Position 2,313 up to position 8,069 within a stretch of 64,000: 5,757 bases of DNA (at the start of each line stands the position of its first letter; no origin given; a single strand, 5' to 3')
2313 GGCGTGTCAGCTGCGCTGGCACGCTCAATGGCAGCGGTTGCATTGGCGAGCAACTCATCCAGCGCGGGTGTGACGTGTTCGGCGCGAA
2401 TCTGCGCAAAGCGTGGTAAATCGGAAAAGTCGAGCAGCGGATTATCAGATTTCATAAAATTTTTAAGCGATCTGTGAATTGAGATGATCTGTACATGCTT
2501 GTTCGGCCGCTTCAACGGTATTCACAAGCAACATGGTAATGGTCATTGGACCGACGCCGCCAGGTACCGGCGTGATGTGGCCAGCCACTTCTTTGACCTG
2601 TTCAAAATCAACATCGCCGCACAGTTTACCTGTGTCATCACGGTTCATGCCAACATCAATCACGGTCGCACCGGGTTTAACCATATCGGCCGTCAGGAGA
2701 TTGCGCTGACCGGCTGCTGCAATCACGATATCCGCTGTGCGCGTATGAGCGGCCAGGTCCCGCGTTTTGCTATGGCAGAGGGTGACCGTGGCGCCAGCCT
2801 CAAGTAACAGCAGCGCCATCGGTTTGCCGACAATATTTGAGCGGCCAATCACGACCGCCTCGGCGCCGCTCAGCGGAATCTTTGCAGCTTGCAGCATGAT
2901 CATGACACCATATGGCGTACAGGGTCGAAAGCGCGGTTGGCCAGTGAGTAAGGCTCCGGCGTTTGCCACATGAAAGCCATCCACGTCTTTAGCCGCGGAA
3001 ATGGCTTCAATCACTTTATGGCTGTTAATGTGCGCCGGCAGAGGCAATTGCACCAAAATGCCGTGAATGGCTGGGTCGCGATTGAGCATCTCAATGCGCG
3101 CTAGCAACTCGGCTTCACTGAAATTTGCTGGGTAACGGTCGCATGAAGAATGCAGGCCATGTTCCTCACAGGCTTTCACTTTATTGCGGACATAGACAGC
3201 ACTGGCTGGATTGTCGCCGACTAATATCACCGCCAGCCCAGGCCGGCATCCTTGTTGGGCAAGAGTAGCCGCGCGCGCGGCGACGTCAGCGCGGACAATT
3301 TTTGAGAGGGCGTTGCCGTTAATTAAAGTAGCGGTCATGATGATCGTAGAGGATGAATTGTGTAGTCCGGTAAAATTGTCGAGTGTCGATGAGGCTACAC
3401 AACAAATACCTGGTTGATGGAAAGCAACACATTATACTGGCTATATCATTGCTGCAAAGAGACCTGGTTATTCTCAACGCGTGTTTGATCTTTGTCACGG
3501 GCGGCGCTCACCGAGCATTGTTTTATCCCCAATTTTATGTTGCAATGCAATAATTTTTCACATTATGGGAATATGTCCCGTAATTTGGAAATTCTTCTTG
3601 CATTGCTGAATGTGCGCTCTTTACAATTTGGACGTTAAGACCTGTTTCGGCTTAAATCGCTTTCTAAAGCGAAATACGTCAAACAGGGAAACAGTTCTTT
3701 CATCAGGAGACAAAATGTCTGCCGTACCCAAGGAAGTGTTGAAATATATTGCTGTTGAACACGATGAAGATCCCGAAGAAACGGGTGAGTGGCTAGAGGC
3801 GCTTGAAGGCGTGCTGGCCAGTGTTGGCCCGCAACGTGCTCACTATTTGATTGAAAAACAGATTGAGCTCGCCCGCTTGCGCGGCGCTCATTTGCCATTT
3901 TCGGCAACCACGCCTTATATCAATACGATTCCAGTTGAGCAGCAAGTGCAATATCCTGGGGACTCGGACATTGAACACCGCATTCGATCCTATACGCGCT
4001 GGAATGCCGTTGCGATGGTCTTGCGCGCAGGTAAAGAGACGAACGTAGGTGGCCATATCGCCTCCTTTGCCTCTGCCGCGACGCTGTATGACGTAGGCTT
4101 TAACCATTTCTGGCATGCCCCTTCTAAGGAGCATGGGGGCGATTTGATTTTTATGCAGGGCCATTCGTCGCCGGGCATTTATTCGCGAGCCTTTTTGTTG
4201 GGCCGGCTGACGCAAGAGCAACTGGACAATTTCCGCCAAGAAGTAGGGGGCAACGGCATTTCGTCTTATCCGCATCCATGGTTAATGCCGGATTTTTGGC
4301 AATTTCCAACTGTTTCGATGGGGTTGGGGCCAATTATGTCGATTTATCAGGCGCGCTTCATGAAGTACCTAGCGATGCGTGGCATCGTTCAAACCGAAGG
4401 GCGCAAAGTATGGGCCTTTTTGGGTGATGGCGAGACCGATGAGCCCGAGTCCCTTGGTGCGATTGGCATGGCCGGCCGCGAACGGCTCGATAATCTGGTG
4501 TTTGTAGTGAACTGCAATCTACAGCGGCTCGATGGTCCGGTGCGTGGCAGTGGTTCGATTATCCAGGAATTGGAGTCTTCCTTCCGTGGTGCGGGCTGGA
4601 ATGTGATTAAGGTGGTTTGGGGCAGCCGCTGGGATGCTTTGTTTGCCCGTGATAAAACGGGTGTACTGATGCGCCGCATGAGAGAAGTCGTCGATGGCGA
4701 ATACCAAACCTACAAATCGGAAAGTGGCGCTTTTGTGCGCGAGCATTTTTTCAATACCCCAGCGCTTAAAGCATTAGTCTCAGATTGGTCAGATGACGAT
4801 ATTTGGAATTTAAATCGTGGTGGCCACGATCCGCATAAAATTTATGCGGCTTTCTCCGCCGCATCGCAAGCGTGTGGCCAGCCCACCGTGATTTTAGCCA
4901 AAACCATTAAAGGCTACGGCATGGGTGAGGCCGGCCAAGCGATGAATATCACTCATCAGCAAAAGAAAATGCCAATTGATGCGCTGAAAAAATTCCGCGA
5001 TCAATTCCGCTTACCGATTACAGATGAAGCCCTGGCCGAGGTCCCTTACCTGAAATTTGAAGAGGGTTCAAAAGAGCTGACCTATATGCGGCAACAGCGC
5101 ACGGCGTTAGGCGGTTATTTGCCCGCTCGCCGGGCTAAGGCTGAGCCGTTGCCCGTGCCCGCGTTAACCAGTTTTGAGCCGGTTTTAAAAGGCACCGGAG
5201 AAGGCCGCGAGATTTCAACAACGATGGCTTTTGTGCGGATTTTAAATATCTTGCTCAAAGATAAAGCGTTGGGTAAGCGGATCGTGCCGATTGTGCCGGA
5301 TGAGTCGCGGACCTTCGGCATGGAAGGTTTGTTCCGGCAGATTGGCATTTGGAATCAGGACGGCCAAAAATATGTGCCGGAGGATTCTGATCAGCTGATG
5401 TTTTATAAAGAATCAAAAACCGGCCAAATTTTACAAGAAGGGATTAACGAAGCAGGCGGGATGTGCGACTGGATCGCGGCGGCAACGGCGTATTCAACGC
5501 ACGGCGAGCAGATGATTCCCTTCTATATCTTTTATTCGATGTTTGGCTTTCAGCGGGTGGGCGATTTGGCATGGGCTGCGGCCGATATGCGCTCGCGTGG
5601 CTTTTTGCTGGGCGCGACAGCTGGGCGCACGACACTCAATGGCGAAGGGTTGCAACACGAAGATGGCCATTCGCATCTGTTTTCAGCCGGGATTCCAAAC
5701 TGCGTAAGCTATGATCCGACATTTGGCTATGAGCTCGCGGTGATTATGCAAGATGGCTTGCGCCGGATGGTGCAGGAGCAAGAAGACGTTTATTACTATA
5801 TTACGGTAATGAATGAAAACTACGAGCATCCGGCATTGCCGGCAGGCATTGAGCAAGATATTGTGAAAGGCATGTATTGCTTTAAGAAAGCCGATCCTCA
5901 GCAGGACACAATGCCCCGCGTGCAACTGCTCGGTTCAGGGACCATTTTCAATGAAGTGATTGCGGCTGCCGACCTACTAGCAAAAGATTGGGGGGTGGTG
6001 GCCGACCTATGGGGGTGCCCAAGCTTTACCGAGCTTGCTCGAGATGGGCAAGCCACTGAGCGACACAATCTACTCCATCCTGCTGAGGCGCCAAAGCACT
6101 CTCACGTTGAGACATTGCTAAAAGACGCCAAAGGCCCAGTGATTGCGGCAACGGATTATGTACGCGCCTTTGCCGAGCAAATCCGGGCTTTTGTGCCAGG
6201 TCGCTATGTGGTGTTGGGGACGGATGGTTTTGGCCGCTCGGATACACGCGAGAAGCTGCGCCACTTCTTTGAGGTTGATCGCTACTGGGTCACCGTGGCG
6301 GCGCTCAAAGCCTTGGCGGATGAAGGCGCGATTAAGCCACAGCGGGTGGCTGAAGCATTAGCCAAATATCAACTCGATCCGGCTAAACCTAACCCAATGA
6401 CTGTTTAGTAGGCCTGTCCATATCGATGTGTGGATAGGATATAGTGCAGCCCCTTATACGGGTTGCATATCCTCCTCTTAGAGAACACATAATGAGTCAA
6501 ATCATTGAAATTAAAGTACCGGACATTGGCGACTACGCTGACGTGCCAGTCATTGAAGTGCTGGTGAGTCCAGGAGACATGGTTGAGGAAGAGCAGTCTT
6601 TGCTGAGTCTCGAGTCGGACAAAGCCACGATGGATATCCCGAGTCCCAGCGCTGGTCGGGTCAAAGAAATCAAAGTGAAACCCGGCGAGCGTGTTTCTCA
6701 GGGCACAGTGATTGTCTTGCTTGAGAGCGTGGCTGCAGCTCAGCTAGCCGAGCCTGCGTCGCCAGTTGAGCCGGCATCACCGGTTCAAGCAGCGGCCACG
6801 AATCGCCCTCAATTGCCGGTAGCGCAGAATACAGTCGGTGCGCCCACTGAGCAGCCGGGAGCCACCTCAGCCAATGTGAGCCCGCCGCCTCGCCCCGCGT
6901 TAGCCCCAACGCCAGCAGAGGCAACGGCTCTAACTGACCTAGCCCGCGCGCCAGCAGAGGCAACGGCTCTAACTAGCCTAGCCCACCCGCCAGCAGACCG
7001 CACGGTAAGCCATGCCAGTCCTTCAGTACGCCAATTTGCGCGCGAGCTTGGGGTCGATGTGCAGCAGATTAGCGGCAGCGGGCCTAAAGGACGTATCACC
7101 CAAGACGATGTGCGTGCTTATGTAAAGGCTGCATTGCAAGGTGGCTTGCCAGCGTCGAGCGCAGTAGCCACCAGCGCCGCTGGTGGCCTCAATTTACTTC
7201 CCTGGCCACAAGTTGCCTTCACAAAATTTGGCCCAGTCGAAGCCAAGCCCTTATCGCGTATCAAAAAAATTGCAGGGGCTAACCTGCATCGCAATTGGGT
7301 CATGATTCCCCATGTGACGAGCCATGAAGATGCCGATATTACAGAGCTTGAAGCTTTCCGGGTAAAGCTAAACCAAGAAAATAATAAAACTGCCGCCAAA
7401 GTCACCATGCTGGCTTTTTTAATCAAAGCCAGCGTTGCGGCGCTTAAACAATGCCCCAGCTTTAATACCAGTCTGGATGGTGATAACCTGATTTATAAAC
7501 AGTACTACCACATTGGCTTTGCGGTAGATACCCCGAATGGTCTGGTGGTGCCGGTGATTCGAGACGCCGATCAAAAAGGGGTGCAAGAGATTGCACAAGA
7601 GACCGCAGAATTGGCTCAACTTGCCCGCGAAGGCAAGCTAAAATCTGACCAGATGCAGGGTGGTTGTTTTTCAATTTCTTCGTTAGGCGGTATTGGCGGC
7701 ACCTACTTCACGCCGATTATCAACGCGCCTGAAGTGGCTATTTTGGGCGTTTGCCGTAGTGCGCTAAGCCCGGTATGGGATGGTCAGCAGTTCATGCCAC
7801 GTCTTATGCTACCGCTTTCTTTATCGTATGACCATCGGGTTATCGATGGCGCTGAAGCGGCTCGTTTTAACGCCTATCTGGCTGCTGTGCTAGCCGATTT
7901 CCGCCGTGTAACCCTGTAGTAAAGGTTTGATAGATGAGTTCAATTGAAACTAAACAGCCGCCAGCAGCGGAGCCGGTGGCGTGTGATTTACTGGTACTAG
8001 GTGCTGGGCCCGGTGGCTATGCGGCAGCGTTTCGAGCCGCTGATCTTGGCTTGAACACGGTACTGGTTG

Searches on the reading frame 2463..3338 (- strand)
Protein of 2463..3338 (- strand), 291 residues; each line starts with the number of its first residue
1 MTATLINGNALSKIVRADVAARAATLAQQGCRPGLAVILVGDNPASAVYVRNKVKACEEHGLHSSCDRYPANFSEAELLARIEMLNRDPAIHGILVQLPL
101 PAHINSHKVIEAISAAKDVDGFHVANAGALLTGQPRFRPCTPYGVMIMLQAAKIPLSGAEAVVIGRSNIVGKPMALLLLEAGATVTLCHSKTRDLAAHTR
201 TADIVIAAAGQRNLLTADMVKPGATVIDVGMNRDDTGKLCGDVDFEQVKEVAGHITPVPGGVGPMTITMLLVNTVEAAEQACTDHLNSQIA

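Call 8: search_protein_families(library=pfam, proteins=[window:2463-3338:-])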
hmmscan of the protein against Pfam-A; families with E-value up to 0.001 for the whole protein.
window:2463-3338:- (291 aa): 2 families
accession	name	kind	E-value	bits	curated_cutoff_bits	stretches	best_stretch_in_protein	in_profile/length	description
PF02882.25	THF_DHG_CYH_C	-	4.6e-71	237.8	27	1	123-281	1-159/160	Tetrahydrofolate dehydrogenase/cyclohydrolase, NAD(P)-binding domain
PF00763.28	THF_DHG_CYH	-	3.9e-41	140.4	32.8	1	6-120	1-115/115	Tetrahydrofolate dehydrogenase/cyclohydrolase, catalytic domain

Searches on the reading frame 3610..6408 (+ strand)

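Call 8: search_protein_families(library=pfam, proteins=[window:3610-6408:+])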
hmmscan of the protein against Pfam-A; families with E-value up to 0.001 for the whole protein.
window:3610-6408:+ (932 aa): 3 families
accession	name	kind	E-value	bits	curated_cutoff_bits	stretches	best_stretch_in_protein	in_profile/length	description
PF17831.6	PDH_E1_M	-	6.9e-109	362.9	23.2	1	528-741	16-229/229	Pyruvate dehydrogenase E1 component middle domain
PF22613.1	Transketolase_C_1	-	6e-21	75.2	27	1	754-890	1-113/113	Transketolase-like TK C-terminal domain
PF00456.26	Transketolase_N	-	4.2e-13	49.4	22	1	148-338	23-216/334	Transketolase, thiamine diphosphate binding domain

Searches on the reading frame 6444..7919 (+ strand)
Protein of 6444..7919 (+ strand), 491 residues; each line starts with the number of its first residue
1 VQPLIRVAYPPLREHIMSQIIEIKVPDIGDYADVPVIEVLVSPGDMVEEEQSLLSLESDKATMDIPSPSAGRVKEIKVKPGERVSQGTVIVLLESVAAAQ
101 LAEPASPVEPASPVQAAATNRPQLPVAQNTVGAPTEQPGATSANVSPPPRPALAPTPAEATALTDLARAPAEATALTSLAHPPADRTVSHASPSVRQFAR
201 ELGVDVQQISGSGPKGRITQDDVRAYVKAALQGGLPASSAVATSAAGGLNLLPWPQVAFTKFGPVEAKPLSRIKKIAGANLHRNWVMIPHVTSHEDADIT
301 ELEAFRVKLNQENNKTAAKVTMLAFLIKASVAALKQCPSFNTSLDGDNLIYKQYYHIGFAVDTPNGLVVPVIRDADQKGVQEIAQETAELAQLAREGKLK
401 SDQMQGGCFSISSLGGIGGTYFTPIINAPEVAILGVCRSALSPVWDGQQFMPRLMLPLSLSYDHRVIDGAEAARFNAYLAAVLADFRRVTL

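Call 8: search_protein_families(library=pfam, proteins=[window:6444-7919:+])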
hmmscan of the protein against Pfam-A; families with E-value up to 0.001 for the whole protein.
window:6444-7919:+ (491 aa): 3 families
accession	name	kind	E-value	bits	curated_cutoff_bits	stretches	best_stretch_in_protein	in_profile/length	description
PF00198.28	2-oxoacid_dh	-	9.1e-82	274.4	23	1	265-489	4-230/232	2-oxoacid dehydrogenases acyltransferase (catalytic domain)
PF00364.28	Biotin_lipoyl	-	2.2e-21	75.9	22.1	1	22-92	2-72/73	Biotin-requiring enzyme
PF02817.22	E3_binding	-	8.3e-16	58.4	23.7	1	190-224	2-36/36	e3 binding domain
